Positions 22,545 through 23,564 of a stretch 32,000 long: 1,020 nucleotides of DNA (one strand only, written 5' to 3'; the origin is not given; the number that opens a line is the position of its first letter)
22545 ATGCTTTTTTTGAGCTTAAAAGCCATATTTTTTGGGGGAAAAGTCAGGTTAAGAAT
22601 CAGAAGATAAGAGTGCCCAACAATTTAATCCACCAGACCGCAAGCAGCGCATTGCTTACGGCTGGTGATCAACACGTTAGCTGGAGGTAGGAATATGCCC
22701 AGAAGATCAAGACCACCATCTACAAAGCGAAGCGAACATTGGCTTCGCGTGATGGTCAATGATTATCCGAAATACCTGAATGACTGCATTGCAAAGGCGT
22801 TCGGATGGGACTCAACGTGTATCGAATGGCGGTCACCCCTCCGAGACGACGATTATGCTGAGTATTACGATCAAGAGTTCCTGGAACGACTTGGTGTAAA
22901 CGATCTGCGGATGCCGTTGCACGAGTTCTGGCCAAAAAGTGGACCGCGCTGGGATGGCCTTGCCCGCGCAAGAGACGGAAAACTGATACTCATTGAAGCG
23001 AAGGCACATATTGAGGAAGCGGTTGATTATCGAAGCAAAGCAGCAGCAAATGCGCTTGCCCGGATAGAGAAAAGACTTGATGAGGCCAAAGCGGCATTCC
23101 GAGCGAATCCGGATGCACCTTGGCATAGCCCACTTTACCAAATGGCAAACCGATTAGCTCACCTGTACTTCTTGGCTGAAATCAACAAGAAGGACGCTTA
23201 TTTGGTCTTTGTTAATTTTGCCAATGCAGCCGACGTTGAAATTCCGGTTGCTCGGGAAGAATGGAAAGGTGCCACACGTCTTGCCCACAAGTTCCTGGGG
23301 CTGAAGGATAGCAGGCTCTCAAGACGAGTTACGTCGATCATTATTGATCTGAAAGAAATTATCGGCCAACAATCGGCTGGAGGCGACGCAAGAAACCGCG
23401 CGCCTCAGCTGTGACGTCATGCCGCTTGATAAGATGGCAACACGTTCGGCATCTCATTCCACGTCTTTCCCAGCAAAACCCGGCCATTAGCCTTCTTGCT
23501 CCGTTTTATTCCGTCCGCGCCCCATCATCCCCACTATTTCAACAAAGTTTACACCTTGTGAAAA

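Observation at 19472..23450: Integron-cassette-like array without an integrase (CALIN-like) inserted between cysE and uvrC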

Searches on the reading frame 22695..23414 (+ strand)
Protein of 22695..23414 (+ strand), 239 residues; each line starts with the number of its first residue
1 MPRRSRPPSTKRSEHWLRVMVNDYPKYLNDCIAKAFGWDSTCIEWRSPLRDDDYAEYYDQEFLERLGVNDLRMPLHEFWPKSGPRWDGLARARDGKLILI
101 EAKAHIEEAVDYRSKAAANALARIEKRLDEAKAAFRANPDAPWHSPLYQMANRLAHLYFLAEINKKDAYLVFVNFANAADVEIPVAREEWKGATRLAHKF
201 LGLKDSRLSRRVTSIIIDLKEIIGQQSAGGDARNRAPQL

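Call 6: search_protein_families(library=pfam, proteins=[window:22695-23414:+], max_evalue=0.01)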
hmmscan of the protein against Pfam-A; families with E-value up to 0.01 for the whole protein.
window:22695-23414:+ (239 aa): 0 families

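Call 13: find_encoding_contigs(protein=window:22695-23414:+, flank=10000, max_places=10)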
Protein window:22695-23414:+ (239 aa): 5 contigs read that carry it; 3 places shown.
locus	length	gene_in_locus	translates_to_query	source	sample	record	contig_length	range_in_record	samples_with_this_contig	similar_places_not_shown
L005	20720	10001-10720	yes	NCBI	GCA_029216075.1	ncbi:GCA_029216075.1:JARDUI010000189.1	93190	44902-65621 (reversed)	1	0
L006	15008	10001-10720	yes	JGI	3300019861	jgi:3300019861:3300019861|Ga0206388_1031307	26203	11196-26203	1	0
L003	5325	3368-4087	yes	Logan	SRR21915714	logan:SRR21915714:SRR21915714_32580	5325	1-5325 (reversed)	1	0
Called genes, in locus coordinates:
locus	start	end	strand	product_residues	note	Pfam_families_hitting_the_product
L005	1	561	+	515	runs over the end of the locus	PF02776:TPP_enzyme_N, PF02775:TPP_enzyme_C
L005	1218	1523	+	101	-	-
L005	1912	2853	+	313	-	PF06325:PrmA, PF03602:Cons_hypoth95 (weak), PF05175:MTS, PF13649:Methyltransf_25, PF13847:Methyltransf_31 (weak)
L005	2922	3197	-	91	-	PF04751:DarP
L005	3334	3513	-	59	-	PF01361:Tautomerase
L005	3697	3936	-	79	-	PF09383:NIL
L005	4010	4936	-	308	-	PF00291:PALP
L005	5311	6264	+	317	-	PF00132:Hexapep (faint), PF25087:GMPPB_C (faint)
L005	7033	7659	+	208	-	-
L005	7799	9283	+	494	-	-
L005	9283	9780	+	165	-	-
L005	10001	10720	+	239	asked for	-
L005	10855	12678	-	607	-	PF01541:GIY-YIG, PF27096:UvrC_M, PF02151:UVR, PF22920:UvrC_RNaseH, PF08459:UvrC_RNaseH_dom, PF14520:HHH_5, PF12826:HHH_2 (weak)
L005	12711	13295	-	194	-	PF04199:Cyclase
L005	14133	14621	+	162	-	-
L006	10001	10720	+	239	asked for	-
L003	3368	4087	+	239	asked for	-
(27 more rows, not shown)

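Call 60: find_homologous_proteins(query=window:22695-23414:+)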
Query window:22695-23414:+ (239 aa): 1474 proteins with E <= 0.001 among 2193 candidates; the best 120 are listed.
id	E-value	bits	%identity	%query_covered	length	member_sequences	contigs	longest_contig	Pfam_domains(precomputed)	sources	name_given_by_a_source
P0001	5.4e-159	545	100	100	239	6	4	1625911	-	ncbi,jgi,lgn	-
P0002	4.4e-146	503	92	100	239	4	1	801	-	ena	-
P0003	5.3e-131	453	83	100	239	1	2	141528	-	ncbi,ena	-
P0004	1.4e-129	449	95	87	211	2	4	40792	-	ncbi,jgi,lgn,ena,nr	ncbi:MAG: hypothetical protein A2512_13555 [Deltaproteobacteria bacterium RIFOXYD12_FULL_56_24]|nr:M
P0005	3.0e-127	441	82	100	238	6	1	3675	-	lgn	-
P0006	2.4e-124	432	84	94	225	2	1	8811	-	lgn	-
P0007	1.1e-123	429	82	95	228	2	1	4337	-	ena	-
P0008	8.1e-121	420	88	87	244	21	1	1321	-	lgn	-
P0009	5.7e-113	394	80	92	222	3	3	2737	-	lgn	-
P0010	3.3e-109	382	71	98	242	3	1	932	-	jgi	-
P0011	6.0e-109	381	78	90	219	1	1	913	-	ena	-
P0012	1.2e-107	377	72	96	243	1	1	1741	-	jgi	jgi:hypothetical protein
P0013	2.3e-107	376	71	100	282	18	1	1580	-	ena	-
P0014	6.5e-107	374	71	92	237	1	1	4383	-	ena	-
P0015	1.3e-106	374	71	100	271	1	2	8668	-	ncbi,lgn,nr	ncbi:MAG: hypothetical protein HGB26_02240 [Desulfobulbaceae bacterium]|nr:hypothetical protein [Des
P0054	2.0e-96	340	67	95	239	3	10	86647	-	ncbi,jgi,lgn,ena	jgi:hypothetical protein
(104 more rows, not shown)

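Call 61: find_encoding_contigs(protein=P0003, flank=8000, max_places=3)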
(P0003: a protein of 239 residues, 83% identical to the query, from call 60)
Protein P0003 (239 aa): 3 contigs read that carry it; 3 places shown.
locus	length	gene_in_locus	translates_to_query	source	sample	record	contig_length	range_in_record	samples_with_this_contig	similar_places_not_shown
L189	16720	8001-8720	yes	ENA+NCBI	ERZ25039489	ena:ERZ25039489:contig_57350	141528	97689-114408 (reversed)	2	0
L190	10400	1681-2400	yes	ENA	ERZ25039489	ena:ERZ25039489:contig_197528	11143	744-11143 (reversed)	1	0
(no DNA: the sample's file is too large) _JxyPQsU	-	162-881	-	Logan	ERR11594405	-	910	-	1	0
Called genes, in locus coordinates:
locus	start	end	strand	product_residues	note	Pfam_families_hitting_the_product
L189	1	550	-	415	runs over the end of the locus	PF03916:NrfD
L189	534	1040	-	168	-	PF11821:ActD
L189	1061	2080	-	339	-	PF03916:NrfD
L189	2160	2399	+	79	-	-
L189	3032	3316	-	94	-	PF12797:Fer4_2 (weak), PF12837:Fer4_6 (faint)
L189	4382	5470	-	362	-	PF04879:Molybdop_Fe4S4, PF00384:Molybdopterin (weak)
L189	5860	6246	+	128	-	PF00293:NUDIX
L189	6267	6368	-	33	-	-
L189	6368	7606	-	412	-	PF14690:Zn_ribbon_ISL3, PF13542:HTH_Tnp_ISL3, PF01610:DDE_Tnp_ISL3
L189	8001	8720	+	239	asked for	-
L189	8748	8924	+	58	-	PF14338:Mrr_N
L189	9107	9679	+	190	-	PF04471:Mrr_cat, PF22722:NA-iREase1, PF13156:Mrr_cat_2 (weak)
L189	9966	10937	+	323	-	-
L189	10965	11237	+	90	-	-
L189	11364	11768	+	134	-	-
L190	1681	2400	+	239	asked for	-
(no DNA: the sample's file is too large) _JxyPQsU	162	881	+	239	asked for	-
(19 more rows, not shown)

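Call 62: find_encoding_contigs(protein=P0004, flank=8000, max_places=3)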
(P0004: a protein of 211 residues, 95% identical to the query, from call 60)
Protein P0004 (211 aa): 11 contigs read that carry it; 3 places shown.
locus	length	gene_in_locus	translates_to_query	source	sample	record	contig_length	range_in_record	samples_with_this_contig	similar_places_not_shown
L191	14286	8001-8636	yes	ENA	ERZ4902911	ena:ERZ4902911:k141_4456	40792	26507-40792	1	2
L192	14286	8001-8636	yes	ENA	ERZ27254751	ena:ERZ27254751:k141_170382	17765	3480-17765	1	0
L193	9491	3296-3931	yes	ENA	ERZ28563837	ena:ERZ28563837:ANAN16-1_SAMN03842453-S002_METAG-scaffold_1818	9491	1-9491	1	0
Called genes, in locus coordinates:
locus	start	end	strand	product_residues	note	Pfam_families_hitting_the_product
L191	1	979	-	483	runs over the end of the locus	PF00479:G6PD_N, PF02781:G6PD_C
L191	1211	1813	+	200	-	PF01612:DNA_pol_A_exo1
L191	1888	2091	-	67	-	-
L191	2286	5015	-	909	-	PF00690:Cation_ATPase_N, PF00122:E1-E2_ATPase, PF13246:Cation_ATPase, PF00702:Hydrolase, PF08282:Hydrolase_3 (weak), PF00689:Cation_ATPase_C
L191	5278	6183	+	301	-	PF00126:HTH_1, PF03466:LysR_substrate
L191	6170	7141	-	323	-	PF01207:Dus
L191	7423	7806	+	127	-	-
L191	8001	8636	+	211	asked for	-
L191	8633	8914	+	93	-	PF10387:DUF2442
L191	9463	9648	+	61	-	-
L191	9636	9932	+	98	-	PF05016:ParE_toxin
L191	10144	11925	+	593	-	PF02624:YcaO, PF13414:TPR_11 (faint), PF13428:TPR_14 (faint), PF07719:TPR_2 (faint), PF13181:TPR_8 (faint), PF13424:TPR_12 (faint), PF13432:TPR_16 (faint), PF00515:TPR_1 (weak), +4 more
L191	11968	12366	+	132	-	PF14464:Prok-JAB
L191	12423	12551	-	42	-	-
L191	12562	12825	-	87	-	PF01402:RHH_1, PF27535:RelB3_C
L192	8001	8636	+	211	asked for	-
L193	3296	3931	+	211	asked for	-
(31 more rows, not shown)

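Call 63: find_encoding_contigs(protein=P0054, flank=8000, max_places=4)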
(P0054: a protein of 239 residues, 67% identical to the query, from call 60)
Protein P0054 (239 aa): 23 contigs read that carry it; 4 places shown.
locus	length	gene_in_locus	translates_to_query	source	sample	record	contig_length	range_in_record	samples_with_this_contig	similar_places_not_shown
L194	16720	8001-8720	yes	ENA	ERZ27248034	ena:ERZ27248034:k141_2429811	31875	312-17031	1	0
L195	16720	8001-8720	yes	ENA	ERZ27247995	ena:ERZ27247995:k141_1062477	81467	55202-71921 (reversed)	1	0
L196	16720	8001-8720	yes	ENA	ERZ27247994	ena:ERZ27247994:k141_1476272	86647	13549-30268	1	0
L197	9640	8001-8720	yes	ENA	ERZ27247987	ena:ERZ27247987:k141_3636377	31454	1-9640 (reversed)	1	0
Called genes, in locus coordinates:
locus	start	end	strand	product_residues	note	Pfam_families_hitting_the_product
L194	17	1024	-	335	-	PF00532:Peripla_BP_1, PF13377:Peripla_BP_3 (faint), PF13407:Peripla_BP_4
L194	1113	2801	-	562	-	PF00069:Pkinase, PF07714:PK_Tyr_Ser-Thr, PF01636:APH (faint)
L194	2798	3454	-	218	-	PF04542:Sigma70_r2 (weak), PF04545:Sigma70_r4 (weak), PF08281:Sigma70_r4_2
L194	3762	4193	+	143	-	PF00582:Usp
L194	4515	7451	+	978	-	PF17148:DUF5117, PF16313:DUF4953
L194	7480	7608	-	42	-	-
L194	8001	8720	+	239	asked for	-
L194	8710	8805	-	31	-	-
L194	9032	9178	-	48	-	-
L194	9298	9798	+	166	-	-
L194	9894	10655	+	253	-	-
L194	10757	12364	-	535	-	PF12146:Hydrolase_4 (weak)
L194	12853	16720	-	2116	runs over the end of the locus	-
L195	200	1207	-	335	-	PF00532:Peripla_BP_1, PF13377:Peripla_BP_3 (faint), PF13407:Peripla_BP_4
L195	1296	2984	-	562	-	PF00069:Pkinase, PF07714:PK_Tyr_Ser-Thr, PF01636:APH (faint)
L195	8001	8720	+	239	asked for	-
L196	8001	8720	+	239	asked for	-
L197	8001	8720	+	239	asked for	-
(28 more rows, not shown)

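Call 66: search_protein_families(library=ncbifam, proteins=[window:22695-23414:+], max_evalue=0.1)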
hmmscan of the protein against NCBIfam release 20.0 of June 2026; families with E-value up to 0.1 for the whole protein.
window:22695-23414:+ (239 aa): 0 families

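Call 67: search_protein_families(library=padloc, proteins=[window:22695-23414:+], max_evalue=0.1)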
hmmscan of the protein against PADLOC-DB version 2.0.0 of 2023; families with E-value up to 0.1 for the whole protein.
window:22695-23414:+ (239 aa): 0 families

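Call 68: search_solved_structures(query=window:22695-23414:+, max_evalue=1)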
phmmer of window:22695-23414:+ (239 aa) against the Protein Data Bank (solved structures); distinct sequences matched with E-value up to 1: 0.

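Call 106: predict_structure(alignment_id=A9)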
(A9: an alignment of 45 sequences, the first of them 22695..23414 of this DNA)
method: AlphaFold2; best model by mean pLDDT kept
length: 239 residues; sequences in the alignment: 45
mean_pLDDT: 89.8   pTM: 0.87
mean pLDDT of the five models: 89.8, 89.1, 88.8, 87.9, 86.3
residues with pLDDT >= 90: 177; 70-90: 41; 50-70: 9; < 50: 12
segments of 3 or more residues with pLDDT < 50: 228-239
pLDDT, mean of each block of 10 residues (from residue 1): 78 95 96 93 93 85 91 92 83 96 93 87 95 98 95 97 98 97 96 97 97 97 61 41
secondary structure, 60 per line:
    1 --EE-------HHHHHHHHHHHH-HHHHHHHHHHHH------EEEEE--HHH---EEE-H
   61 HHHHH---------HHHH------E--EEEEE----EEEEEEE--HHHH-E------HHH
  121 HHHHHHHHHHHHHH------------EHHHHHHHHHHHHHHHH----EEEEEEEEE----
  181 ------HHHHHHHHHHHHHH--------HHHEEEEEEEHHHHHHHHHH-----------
elements in order: H12-23 H25-36 E43-47 E56-58 H60-65 H75-78 E88-92 E97-103 H106-109 H118-134 H148-163 E168-176 H187-200 E212-218 H219-228

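Call 108: fold_search(model_id=the predicted structure, library=pdb)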
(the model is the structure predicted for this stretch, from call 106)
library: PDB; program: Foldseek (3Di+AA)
matches with E <= 10: 568; with E <= 0.001: 0
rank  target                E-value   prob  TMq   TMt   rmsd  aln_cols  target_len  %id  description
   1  2vld_A                3.6e-02  0.41  0.19  0.20   9.3       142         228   14  crystal structure of a repair endonuclease from Pyrococcus abyssi (released 2009-05-19)
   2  2vld_B                5.7e-02  0.35  0.19  0.20   9.3       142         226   13  crystal structure of a repair endonuclease from Pyrococcus abyssi (released 2009-05-19)
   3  8ps4_A                1.1e-01  0.20  0.27  0.19  11.2       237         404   11  Escherichia coli SduA complex (released 2025-01-22)
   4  5gke_A                1.3e-01  0.28  0.19  0.19   9.8       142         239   15  Structure of EndoMS-dsDNA1 complex (released 2016-11-02)
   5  8q3y_A                1.4e-01  0.23  0.22  0.13   8.9       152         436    8  Crystal structure of apo Can2 from Thermoanaerobacter brockii (released 2023-11-22)
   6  7vsr_M                1.6e-01  0.16  0.23  0.19  11.1       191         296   10  Structure of McrBC (stalkless mutant) (released 2023-02-15)
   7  6ut7_G                1.7e-01  0.18  0.23  0.15   8.9       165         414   12  Fitted model for the tetradecameric assembly of Thermococcus gammatolerans McrB AAA+ hexamers with bound McrC (released 2020-10-21)
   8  6xl1_A                1.8e-01  0.28  0.19  0.13   8.9       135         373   10  crystal structure of cA4-activated Card1(D294N) (released 2020-12-30)
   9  3vyw_D                3.8e-01  0.09  0.15  0.12  10.1        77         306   16  Crystal structure of MNMC2 from Aquifex Aeolicus (released 2012-10-17)
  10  1xu9_B                4.5e-01  0.07  0.15  0.14  19.0       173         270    8  Crystal Structure of the Interface Closed Conformation of 11b-hydroxysteroid dehydrogenase isozyme 1 (released 2004-11-02)
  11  3n05_A                5.1e-01  0.14  0.16  0.08   6.1        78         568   14  CRYSTAL STRUCTURE OF NH3-DEPENDENT NAD+ SYNTHETASE FROM STREPTOMYCES AVERMITILIS (released 2010-07-07)
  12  9ez7_A                5.1e-01  0.05  0.17  0.08  13.5       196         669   12  BsmI (Nicking top mutant) crystallized with Ca2+ and cognate dsDNA (released 2025-04-02)
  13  5wp0_B                5.5e-01  0.10  0.20  0.18   9.7       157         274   17  Crystal structure of NAD synthetase NadE from Vibrio fischeri (released 2017-08-16)
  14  2ilt                  6.2e-01  0.05  0.16  0.14  17.2       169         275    8  Human 11-beta-Hydroxysteroid Dehydrogenase (HSD1) with NADP and Adamantane Sulfone Inhibitor (released 2007-04-03)
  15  9qlq_CZ               6.6e-01  0.12  0.17  0.18  13.8        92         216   16  NMT1-NAC bound human RNC with full length ARF1 - alternative State (released 2026-02-18)
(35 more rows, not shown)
